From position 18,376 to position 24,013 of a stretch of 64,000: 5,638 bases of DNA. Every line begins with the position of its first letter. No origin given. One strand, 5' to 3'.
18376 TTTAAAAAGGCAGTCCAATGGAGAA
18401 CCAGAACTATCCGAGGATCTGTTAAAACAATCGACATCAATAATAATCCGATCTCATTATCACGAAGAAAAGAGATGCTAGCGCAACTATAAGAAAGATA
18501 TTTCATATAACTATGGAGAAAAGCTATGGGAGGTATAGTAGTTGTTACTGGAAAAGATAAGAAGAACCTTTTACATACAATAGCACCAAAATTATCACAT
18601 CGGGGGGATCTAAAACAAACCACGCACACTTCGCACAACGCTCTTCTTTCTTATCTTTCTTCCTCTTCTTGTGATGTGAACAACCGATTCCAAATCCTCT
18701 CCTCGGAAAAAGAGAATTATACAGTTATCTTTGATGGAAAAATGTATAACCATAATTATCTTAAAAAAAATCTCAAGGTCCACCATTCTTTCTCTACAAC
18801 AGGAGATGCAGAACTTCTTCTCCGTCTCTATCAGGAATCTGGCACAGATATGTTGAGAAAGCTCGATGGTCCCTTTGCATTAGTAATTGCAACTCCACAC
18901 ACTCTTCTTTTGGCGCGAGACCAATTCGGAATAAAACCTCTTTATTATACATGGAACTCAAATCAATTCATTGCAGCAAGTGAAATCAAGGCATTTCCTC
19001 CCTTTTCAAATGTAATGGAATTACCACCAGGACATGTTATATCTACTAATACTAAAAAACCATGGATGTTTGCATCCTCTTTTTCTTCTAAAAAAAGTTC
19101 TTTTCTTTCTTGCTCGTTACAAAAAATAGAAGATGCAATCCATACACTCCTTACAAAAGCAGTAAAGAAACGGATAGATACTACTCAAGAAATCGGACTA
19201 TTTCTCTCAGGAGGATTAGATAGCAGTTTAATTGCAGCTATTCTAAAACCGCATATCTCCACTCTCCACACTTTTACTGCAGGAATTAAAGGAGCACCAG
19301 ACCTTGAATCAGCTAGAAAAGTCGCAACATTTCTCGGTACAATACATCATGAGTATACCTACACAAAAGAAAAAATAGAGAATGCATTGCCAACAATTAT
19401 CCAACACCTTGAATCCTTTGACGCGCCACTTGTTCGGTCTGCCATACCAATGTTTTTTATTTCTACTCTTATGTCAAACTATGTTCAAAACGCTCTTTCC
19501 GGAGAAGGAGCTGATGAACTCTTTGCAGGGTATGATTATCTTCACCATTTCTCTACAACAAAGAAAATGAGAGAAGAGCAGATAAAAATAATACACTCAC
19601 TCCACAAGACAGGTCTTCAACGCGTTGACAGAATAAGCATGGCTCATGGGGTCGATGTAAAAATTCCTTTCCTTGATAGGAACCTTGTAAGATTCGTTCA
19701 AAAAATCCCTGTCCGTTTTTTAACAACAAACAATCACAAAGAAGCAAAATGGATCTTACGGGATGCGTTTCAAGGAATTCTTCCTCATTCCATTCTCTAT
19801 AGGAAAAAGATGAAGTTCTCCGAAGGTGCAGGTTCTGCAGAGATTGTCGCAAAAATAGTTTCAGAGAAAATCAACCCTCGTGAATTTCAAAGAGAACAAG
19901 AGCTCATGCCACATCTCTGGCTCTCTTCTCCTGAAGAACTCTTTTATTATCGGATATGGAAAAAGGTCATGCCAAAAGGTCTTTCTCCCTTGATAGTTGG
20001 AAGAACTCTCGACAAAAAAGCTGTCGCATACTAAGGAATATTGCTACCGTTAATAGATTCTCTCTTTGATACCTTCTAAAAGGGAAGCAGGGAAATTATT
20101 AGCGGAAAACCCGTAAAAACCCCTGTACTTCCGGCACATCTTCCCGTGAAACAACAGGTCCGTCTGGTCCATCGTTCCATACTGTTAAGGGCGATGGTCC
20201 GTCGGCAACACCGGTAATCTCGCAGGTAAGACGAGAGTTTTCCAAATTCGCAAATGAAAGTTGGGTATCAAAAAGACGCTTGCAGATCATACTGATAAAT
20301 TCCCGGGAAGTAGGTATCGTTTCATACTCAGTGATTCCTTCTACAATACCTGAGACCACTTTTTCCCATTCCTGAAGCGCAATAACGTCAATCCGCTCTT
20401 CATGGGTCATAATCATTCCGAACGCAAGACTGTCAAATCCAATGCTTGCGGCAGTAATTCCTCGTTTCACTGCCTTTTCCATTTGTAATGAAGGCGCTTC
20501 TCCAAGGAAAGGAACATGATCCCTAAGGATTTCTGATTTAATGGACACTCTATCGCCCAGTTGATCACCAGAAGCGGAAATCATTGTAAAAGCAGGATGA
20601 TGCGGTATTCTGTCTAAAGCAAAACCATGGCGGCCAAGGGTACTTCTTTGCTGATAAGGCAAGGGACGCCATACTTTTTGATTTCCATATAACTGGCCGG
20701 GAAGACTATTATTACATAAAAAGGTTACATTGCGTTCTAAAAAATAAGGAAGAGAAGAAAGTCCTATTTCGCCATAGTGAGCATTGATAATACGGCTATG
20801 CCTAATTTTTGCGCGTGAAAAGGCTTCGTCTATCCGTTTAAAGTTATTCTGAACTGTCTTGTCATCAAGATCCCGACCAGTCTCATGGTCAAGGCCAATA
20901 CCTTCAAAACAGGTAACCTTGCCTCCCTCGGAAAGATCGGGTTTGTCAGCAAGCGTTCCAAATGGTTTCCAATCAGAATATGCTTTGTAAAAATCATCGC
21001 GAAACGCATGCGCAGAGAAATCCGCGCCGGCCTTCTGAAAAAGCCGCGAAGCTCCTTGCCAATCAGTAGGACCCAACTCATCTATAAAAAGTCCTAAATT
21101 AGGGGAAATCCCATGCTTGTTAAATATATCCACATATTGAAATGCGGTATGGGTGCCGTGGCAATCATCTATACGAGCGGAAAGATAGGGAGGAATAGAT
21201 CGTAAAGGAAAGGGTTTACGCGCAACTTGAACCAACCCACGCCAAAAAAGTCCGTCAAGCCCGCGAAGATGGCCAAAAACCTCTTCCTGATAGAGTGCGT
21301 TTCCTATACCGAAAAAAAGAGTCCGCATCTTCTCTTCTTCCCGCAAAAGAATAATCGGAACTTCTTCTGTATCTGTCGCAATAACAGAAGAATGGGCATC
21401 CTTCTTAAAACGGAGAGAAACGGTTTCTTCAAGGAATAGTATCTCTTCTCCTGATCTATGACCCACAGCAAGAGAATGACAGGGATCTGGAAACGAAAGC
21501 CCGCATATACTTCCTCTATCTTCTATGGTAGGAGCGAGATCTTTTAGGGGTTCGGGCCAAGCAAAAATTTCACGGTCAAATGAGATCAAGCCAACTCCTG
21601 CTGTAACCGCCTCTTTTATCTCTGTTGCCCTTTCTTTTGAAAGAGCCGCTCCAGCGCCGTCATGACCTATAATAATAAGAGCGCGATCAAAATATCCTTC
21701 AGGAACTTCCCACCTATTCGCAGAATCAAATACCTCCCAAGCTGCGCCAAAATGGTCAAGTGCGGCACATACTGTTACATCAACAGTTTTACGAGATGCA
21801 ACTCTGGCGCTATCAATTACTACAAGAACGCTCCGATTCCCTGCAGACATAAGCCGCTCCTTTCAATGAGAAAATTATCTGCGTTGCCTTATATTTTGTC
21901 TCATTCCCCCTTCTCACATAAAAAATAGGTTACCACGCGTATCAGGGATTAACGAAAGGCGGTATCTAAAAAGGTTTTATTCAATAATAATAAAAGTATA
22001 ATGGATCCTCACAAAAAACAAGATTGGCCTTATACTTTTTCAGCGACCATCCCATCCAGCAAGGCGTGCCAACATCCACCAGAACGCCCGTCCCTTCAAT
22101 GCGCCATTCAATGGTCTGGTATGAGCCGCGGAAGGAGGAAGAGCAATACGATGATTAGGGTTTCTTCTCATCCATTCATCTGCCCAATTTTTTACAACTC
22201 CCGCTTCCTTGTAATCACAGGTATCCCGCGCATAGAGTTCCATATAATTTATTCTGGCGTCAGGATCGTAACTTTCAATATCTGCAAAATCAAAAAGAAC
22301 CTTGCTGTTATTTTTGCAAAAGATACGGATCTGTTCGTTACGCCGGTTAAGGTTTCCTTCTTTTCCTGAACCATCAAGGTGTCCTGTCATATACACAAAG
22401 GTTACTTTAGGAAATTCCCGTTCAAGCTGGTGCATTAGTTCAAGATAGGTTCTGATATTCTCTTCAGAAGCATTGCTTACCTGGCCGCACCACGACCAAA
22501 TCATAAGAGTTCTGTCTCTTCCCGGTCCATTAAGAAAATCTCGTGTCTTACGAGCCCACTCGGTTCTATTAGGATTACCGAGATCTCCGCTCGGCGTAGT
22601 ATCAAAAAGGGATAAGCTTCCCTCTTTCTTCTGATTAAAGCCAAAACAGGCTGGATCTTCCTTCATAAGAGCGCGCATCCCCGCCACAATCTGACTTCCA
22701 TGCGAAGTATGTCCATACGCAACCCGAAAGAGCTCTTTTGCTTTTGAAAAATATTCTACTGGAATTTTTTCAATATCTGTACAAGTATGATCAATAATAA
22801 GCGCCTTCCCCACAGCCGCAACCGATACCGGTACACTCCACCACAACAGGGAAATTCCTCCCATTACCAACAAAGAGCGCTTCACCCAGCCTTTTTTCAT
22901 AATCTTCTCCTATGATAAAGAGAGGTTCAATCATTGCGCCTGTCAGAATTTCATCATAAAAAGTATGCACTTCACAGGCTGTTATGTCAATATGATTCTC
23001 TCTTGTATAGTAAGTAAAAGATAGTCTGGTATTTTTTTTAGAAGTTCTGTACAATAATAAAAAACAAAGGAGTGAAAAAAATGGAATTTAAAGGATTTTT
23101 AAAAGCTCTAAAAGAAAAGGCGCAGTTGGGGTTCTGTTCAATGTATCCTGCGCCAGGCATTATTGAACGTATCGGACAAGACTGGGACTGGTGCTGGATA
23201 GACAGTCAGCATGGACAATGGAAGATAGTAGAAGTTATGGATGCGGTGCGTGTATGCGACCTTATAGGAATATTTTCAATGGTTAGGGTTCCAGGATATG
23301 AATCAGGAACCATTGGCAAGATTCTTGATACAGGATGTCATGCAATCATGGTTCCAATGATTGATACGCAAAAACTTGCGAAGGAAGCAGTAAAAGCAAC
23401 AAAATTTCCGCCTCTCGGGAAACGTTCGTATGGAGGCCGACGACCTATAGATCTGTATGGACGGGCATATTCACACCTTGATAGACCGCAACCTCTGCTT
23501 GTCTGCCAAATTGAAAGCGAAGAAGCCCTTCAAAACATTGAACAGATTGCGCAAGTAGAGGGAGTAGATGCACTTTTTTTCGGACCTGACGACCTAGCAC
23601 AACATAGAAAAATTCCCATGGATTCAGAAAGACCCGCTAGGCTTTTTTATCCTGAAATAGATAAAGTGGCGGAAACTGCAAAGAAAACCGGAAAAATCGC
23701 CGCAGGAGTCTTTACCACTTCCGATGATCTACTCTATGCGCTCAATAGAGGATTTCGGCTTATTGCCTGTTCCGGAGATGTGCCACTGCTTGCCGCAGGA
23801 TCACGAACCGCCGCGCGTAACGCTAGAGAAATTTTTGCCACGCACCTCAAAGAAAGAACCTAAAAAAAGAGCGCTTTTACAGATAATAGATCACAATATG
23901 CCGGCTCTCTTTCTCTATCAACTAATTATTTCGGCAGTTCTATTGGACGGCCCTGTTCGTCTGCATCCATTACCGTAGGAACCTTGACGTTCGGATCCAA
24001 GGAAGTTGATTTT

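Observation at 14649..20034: Operon of membrane protein, B12-binding-domain protein and AsnB homologue with Cys1 replaced by Gly, downstream of an opine-dehydrogenase-family gene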

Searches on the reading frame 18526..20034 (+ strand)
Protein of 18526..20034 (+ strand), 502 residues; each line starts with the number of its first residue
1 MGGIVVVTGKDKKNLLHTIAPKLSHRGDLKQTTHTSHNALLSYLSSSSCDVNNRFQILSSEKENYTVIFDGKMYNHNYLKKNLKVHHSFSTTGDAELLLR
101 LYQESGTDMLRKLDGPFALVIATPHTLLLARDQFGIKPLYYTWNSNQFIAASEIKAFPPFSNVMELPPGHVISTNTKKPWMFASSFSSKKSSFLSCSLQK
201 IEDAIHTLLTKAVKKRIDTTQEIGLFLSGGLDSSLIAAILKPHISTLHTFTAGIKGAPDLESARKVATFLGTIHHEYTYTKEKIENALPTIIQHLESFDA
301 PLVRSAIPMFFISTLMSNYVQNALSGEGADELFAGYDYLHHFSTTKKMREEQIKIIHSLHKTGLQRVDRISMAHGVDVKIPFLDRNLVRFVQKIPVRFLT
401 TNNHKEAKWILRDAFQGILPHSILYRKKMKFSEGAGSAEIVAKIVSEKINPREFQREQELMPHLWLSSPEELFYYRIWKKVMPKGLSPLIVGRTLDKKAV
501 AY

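Call 3: search_protein_families(library=pfam, proteins=[window:18526-20034:+], max_evalue=0.01)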
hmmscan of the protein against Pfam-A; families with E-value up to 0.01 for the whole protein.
window:18526-20034:+ (502 aa): 4 families
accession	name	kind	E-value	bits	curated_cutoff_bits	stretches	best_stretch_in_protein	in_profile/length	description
PF00733.27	Asn_synthase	-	9.9e-68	229.8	21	2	205-342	2-140/354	Asparagine synthase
PF13537.11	GATase_7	-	4.8e-29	101.3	25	1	50-157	8-121/123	Glutamine amidotransferase domain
PF13522.11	GATase_6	-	1.1e-21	77.6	27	1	45-153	18-130/130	Glutamine amidotransferase domain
PF24167.1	DUF7411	-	2.3e-05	24.5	28.7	1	223-293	3-72/194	Family of unknown function (DUF7411)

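Call 4: search_protein_families(library=ncbifam, proteins=[window:18526-20034:+], max_evalue=0.01)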
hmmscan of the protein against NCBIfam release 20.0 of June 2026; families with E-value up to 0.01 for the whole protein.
window:18526-20034:+ (502 aa): 11 families
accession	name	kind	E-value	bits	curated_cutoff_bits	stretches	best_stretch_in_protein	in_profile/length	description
NF006949.0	PRK09431.1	equivalog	3.2e-128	428.7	499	1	2-484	2-508/554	asparagine synthase B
TIGR01536.1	asn_synth_AEB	equivalog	5.9e-97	325.8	267.1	2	12-349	16-384/517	asparagine synthase (glutamine-hydrolyzing)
TIGR03108.1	eps_aminotran_1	hypoth_equivalog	2.4e-59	201.6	816.9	3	12-157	17-166/628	XrtA/PEP-CTERM system amidotransferase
TIGR03104.1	trio_amidotrans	equivalog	4.6e-54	183.6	570.1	3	189-344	229-388/589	N-acetylglutaminylglutamine amidotransferase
NF033535.1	lass_lactam_cya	exception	3.8e-35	121.6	525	3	11-157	15-165/668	lasso peptide isopeptide bond-forming cyclase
NF033561.1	macrolact_Ik_Al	subfamily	1.7e-14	53.4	300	1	159-301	154-295/561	albusnodin/ikarugamycin family macrolactam cyclase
TIGR01134.1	purF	equivalog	5.6e-11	42.5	350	1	58-184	87-225/432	amidophosphoribosyltransferase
NF011155.0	PRK14561.1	equivalog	6.6e-05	22.7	207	1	223-294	3-73/195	hypothetical protein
TIGR00364.1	TIGR00364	equivalog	0.00026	20.6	150.3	1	226-299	4-81/201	7-cyano-7-deazaguanine synthase QueC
NF010587.0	PRK13980.1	equivalog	0.0029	16.9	255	1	192-295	5-105/267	NAD+ synthase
TIGR00552.1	nadE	equivalog_domain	0.0061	15.8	63.65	0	199-246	3-48/251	NAD(+) synthase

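Call 6: search_solved_structures(query=window:18526-20034:+, max_evalue=0.001, show_alignments=1)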
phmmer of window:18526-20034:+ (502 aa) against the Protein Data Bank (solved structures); distinct sequences matched with E-value up to 0.001: 10.
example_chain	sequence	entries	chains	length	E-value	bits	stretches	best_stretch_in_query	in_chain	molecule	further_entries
1ct9_A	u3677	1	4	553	9.4e-69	235.9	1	21-484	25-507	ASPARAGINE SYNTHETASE B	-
6gq3_A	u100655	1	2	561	3.1e-53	184.8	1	62-448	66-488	Asparagine synthetase [glutamine-hydrolyzing]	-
8sue_A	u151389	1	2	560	3.3e-53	184.6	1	67-448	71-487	Asparagine synthetase [glutamine-hydrolyzing]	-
9b6c_A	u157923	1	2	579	1.9e-52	182.2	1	67-448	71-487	Asparagine synthetase [glutamine-hydrolyzing]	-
1q15_A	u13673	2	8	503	1.4e-21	80.3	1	155-449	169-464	CarA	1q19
7ylz_A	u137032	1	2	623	1.6e-21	80.2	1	14-338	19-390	hydroxyamidotransferase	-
1jgt_A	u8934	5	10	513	3.1e-21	79.2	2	204-445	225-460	BETA-LACTAM SYNTHETASE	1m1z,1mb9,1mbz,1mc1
1ao0_A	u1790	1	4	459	4.1e-05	26.1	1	64-186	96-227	GLUTAMINE PHOSPHORIBOSYLPYROPHOSPHATE AMIDOTRANSFERASE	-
1gph_1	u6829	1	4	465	4.2e-05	26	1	64-186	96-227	GLUTAMINE PHOSPHORIBOSYL-PYROPHOSPHATE AMIDOTRANSFERASE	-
3k32_A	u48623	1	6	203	0.00086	21.7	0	222-301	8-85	Uncharacterized protein MJ0690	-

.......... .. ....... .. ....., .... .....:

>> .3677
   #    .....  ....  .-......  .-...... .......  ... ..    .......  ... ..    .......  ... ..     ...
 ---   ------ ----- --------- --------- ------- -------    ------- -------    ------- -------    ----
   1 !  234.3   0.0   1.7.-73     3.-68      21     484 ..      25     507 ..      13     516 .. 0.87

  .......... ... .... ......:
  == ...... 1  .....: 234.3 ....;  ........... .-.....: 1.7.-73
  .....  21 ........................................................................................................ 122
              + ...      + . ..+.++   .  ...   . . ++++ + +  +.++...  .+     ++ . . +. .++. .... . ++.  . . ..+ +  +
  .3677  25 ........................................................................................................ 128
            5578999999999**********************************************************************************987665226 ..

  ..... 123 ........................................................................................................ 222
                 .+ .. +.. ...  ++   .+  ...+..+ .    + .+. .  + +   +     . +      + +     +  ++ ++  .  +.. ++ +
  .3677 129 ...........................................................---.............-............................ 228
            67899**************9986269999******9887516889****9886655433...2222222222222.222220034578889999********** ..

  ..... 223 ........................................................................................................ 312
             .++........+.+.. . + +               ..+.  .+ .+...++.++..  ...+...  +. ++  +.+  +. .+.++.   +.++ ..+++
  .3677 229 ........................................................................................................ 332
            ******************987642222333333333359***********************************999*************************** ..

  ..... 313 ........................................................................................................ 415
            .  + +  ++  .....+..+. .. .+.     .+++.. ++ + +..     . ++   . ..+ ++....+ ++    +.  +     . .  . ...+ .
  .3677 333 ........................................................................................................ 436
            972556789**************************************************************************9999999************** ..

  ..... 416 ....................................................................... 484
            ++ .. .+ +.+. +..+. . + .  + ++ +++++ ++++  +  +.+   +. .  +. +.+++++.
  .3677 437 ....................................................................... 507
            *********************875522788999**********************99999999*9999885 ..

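Call 72: find_homologous_proteins(query=window:18526-20034:+, max_evalue=1e-30)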
Query window:18526-20034:+ (502 aa): 6943 proteins with E <= 1e-30 among 8000 candidates; the best 120 are listed.
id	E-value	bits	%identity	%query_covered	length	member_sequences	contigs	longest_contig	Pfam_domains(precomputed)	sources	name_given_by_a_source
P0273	0.0e+0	1132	100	100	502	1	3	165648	PF00733.28,PF13522.12,PF13537.12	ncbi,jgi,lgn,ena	ncbi:MAG: asparagine synthase-related protein [Candidatus Ratteibacteria bacterium]|jgi:asparagine s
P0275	3.4e-146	506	48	100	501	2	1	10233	PF00733.28,PF13522.12,PF13537.12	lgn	-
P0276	3.7e-146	506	48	100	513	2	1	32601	PF00733.28,PF13522.12,PF13537.12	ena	-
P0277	3.7e-146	506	48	100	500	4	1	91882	PF00733.28,PF13522.12,PF13537.12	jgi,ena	jgi:asparagine synthase (glutamine-hydrolysing)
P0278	6.5e-146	505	47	99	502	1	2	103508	PF00733.28,PF13522.12,PF13537.12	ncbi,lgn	-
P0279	1.1e-145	505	48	99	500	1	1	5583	PF00733.28,PF13522.12,PF13537.12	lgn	-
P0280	2.2e-145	504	48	100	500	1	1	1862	PF00733.28,PF13522.12,PF13537.12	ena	-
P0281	4.0e-145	503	48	99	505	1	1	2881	PF00733.28,PF13522.12,PF13537.12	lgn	-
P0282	4.9e-144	499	48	100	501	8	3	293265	PF00733.28,PF13522.12,PF13537.12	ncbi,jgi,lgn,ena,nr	ncbi:MAG: asparagine synthase B [Anaerolineae bacterium]|nr:asparagine synthase B [Anaerolineae bact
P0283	2.1e-143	497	47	100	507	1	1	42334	PF00733.28,PF13522.12,PF13537.12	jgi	jgi:asparagine synthase (glutamine-hydrolysing)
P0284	2.2e-143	497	47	100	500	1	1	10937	PF00733.28,PF13522.12,PF13537.12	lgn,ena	-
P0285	2.6e-143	497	48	100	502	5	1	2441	PF00733.28,PF24167.2,PF13522.12,PF13537.12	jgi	jgi:asparagine synthase (glutamine-hydrolysing)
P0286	3.5e-143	496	47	100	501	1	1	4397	PF00733.28,PF13522.12,PF13537.12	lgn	-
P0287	4.9e-143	496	47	100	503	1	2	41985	PF00733.28,PF13522.12,PF13537.12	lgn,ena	-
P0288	8.0e-143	495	47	99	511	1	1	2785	PF00733.28,PF13522.12,PF13537.12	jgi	jgi:asparagine synthase (glutamine-hydrolysing)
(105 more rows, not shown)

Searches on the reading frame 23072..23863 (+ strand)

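Call 48: search_protein_families(library=pfam, proteins=[window:23072-23863:+], max_evalue=0.00001)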
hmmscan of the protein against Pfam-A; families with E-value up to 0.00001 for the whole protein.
window:23072-23863:+ (263 aa): 1 family
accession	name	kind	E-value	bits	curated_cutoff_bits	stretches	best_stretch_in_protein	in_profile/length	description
PF03328.21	HpcH_HpaI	-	9.5e-26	90.9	25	1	36-237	20-215/221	HpcH/HpaI aldolase/citrate lyase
